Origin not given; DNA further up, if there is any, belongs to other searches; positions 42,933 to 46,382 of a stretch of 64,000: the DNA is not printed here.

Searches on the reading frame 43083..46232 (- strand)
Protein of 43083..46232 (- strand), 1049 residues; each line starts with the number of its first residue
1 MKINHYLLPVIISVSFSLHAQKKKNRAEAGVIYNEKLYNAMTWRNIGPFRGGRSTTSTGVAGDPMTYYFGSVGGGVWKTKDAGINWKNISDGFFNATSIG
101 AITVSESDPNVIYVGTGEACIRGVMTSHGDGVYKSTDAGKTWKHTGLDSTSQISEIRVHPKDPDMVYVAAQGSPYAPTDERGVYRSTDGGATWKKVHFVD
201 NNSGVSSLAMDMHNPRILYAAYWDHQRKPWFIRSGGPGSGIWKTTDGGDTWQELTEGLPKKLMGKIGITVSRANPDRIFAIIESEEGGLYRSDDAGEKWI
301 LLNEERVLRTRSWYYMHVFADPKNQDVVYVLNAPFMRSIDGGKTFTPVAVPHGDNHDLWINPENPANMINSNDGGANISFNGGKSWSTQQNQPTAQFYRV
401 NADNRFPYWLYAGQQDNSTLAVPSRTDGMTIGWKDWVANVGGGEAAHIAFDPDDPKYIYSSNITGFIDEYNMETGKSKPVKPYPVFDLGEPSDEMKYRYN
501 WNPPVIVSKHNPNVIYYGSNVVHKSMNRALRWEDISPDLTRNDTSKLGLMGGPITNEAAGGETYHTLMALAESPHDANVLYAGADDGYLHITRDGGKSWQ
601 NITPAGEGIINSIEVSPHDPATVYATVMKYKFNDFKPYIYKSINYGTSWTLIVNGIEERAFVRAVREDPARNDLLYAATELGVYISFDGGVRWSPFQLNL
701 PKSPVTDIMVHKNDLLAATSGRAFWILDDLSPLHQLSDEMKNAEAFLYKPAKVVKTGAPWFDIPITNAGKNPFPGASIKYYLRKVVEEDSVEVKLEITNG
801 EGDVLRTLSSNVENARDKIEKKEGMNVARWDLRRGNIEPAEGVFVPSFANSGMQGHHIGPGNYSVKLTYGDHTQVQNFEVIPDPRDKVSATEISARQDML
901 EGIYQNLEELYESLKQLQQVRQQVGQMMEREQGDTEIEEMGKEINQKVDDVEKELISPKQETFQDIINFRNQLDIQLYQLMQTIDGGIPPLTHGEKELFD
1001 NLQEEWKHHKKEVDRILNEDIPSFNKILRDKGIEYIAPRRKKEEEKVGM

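Call 19: search_protein_families(library=pfam, proteins=[window:43083-46232:-], max_evalue=0.01)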
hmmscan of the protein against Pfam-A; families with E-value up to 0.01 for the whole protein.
window:43083-46232:- (1049 aa): 7 families
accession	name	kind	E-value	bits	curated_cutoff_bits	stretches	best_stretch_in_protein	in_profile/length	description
PF15902.12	Sortilin-Vps10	-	1.9e-44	152.7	33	6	132-259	3-117/446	Sortilin, neurotensin receptor 3,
PF02012.26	BNR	-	5.9e-13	47.1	27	0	184-195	1-12/12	BNR/Asp-box repeat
PF13088.12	BNR_2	-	1e-07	32.1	31.4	1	128-234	136-240/277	BNR repeat-like domain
PF14870.12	PSII_BNR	-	1.6e-05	24.8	27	0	183-304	40-142/303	Photosynthesis system II assembly factor YCF48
PF19755.4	DUF6242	-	0.0002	21.8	29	0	121-193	157-217/217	Domain of unknown function (DUF6242)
PF03174.19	CHB_HEX_C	-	0.0022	18.4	23.6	0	237-274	33-69/76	Chitobiase/beta-hexosaminidase C-terminal domain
PF10647.15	Gmad1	-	0.0032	17.8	20.5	0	151-197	194-240/251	Lipoprotein LpqB beta-propeller domain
